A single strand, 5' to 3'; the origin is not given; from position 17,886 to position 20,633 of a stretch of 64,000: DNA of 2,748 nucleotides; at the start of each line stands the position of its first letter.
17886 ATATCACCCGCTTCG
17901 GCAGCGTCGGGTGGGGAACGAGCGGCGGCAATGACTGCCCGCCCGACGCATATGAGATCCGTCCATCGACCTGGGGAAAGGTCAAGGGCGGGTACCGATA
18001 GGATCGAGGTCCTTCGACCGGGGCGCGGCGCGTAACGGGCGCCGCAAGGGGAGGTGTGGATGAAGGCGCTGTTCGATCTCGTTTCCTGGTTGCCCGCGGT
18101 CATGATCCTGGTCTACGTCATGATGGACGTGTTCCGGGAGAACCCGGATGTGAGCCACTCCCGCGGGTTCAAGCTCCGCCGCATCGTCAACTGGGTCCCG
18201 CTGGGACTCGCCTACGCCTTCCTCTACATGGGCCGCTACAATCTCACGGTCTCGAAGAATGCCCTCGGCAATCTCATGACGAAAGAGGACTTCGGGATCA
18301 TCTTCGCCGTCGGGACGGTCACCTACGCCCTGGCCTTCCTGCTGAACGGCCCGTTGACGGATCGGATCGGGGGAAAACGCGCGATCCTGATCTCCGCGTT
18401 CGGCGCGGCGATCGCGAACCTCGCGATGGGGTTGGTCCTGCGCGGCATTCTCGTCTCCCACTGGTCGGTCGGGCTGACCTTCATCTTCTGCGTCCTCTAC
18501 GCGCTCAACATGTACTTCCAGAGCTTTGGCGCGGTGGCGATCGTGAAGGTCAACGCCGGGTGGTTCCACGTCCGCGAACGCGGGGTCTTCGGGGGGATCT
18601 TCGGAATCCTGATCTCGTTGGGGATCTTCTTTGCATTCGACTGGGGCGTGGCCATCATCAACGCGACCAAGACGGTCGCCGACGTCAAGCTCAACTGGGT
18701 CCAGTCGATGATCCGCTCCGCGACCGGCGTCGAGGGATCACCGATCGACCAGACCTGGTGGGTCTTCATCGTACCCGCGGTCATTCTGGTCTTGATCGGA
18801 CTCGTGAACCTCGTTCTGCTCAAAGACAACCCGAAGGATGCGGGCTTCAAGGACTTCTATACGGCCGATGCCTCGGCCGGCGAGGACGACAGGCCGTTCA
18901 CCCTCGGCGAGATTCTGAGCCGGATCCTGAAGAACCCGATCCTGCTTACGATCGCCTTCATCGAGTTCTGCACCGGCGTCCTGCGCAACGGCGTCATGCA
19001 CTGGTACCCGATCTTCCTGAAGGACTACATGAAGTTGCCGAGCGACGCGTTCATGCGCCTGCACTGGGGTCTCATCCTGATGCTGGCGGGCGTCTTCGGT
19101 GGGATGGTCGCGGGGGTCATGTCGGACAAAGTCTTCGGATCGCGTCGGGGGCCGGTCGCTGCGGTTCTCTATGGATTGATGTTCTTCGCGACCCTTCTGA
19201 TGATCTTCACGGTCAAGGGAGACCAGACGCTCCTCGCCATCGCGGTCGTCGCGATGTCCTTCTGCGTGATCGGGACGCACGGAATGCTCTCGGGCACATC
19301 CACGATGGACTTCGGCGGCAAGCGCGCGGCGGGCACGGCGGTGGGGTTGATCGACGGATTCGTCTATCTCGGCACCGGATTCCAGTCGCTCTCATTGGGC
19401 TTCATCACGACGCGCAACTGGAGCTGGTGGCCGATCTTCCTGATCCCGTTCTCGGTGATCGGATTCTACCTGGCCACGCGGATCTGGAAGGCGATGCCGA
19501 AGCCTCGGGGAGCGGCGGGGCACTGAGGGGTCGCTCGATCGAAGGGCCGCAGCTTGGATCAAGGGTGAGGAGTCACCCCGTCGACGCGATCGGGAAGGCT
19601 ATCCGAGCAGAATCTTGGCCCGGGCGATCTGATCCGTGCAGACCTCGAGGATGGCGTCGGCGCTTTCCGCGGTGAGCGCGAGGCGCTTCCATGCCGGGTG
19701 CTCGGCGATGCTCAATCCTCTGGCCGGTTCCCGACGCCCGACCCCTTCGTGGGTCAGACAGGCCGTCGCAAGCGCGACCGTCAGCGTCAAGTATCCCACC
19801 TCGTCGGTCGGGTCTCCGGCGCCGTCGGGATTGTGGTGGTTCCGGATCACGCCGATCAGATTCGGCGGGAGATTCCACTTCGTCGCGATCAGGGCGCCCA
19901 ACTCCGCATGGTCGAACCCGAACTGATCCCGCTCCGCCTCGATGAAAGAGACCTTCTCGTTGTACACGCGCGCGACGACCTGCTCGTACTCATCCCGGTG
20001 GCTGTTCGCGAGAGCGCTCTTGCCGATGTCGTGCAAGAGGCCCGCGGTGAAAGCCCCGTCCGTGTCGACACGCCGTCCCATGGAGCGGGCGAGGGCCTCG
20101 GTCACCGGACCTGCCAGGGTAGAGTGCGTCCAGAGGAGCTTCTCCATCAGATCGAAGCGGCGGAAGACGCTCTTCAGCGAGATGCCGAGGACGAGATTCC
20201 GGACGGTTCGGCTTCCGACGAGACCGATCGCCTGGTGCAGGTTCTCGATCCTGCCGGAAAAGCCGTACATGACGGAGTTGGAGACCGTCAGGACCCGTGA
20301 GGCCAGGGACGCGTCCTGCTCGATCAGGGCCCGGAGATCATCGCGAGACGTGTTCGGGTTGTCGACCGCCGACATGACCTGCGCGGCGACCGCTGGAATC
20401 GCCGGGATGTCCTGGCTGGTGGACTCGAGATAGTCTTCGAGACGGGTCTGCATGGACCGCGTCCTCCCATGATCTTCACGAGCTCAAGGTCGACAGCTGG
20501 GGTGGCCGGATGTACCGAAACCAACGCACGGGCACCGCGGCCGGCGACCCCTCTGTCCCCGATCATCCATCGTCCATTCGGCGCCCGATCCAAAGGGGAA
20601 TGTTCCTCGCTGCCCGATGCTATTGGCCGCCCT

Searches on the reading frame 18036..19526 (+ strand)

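Call 40: search_protein_families(library=pfam, proteins=[window:18036-19526:+], max_evalue=0.0001)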
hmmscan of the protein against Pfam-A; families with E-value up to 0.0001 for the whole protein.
window:18036-19526:+ (496 aa): 1 family
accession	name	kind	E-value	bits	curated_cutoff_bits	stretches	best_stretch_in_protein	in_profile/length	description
PF07690.21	MFS_1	-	1.7e-30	106.6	33.4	2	57-448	2-344/347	Major Facilitator Superfamily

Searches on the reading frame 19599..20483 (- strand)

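Call 38: search_protein_families(library=pfam, proteins=[window:19599-20483:-], max_evalue=0.0001)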
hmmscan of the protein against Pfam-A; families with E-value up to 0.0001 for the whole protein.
window:19599-20483:- (294 aa): 2 families
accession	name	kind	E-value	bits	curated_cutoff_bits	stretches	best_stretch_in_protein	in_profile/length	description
PF08668.18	HDOD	-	1.3e-56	191.7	22.9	1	26-219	1-196/196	HDOD domain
PF01966.28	HD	-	7.1e-08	33.2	22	1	118-221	2-90/116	HD domain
